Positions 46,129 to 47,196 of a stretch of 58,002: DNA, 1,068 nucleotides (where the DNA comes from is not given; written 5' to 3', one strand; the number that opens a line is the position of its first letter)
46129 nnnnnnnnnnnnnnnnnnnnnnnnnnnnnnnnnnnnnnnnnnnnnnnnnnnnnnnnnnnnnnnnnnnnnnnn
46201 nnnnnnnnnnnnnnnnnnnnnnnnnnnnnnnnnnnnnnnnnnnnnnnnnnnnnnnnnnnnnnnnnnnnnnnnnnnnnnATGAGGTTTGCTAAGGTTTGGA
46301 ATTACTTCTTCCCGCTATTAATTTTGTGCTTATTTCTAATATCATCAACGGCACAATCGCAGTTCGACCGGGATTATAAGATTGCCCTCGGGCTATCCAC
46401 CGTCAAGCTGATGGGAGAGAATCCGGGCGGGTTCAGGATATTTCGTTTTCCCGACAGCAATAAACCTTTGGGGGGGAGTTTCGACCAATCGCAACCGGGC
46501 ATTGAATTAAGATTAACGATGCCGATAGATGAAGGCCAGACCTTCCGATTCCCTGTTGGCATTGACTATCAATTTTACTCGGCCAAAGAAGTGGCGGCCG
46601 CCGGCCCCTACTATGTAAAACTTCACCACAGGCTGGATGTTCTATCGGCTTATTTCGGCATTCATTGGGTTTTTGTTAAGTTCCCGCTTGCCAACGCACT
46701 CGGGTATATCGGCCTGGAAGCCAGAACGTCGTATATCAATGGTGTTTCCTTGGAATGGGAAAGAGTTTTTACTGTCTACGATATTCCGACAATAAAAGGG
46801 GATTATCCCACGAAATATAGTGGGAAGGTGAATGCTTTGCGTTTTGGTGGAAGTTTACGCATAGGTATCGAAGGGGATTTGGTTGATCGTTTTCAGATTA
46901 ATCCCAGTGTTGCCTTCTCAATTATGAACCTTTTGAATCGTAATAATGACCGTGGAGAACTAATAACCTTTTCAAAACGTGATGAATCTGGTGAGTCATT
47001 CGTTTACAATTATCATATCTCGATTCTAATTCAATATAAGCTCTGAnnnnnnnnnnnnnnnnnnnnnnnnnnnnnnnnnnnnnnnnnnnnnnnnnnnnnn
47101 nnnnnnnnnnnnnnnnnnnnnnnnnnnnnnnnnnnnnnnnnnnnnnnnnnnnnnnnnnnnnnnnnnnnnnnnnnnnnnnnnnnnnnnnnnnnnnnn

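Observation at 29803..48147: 18-kb co-directional locus: five consecutive T9SS-CTD proteins with cohesin-like and dockerin-like modules, followed by GT2, an OM barrel and GT9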

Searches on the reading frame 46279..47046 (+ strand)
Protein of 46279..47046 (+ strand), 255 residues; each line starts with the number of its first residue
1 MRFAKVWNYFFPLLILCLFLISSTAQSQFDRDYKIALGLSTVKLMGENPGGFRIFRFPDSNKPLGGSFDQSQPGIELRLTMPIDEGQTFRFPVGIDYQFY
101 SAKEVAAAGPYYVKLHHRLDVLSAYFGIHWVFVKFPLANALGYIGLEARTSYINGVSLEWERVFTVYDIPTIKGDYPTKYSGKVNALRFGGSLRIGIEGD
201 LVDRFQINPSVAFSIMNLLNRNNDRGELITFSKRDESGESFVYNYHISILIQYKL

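Call 3: search_protein_families(library=pfam, proteins=[window:46279-47046:+], max_evalue=0.1)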
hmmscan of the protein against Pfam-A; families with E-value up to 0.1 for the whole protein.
window:46279-47046:+ (255 aa): 0 families

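Call 4: search_protein_families(library=ncbifam, proteins=[window:46279-47046:+], max_evalue=0.1)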
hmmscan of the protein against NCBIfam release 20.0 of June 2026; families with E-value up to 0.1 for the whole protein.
window:46279-47046:+ (255 aa): 0 families

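Call 44: search_protein_families(library=pfam, alignment_id=A5, max_evalue=10)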
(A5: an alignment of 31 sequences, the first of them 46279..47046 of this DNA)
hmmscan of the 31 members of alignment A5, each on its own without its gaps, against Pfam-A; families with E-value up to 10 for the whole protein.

A. member 1, window:46279-47046:+ (255 aa): 0 families

B. families by the number of members that match (of 31 scanned): 7 families
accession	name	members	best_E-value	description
PF13505.12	OMP_b-brl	5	4.7e-05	Outer membrane protein beta-barrel domain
PF13568.12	OMP_b-brl_2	5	5.4e-05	Outer membrane protein beta-barrel domain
PF01278.26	Omptin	1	0.026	Omptin family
PF00593.30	TonB_dep_Rec_b-barrel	1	0.031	TonB dependent receptor-like, beta-barrel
PF25548.1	DUF7926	1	0.1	Domain of unknown function (DUF7926)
PF25282.1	POTRA1_3_Toc75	1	0.14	Toc75-like, POTRA domain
PF16957.11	Mal_decarbox_Al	1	0.14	Malonate decarboxylase, alpha subunit, transporter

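Call 84: search_protein_families(library=ncbifam, alignment_id=A5, max_evalue=10)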
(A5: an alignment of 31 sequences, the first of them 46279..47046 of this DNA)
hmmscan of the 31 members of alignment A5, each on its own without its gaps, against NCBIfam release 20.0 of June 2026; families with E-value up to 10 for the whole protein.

A. member 1, window:46279-47046:+ (255 aa): 0 families

B. families by the number of members that match (of 31 scanned): 10 families
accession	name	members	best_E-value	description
NF047328.1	OMP_TP0733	2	0.017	TP0733 family outer membrane beta-barrel protein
NF010934.1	PRK14354.1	1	0.0027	bifunctional UDP-N-acetylglucosamine diphosphorylase/glucosamine-1-phosphate N-acetyltransferase GlmU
NF010936.0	PRK14356.1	1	0.009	bifunctional UDP-N-acetylglucosamine diphosphorylase/glucosamine-1-phosphate N-acetyltransferase GlmU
NF006986.0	PRK09451.1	1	0.01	bifunctional UDP-N-acetylglucosamine diphosphorylase/glucosamine-1-phosphate N-acetyltransferase GlmU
TIGR01173.1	glmU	1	0.01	bifunctional UDP-N-acetylglucosamine diphosphorylase/glucosamine-1-phosphate N-acetyltransferase GlmU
NF010937.0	PRK14357.1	1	0.015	bifunctional UDP-N-acetylglucosamine diphosphorylase/glucosamine-1-phosphate N-acetyltransferase GlmU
NF010940.0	PRK14360.1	1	0.03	bifunctional UDP-N-acetylglucosamine diphosphorylase/glucosamine-1-phosphate N-acetyltransferase GlmU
NF047489.2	adhesinLsa23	1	0.11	surface adhesion protein Lsa23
NF010933.0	PRK14353.1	1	0.11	bifunctional UDP-N-acetylglucosamine diphosphorylase/glucosamine-1-phosphate N-acetyltransferase GlmU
NF052643.1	CPBP_SdpC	1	0.54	peptidoglycan release complex CPBP-like subunit SdpC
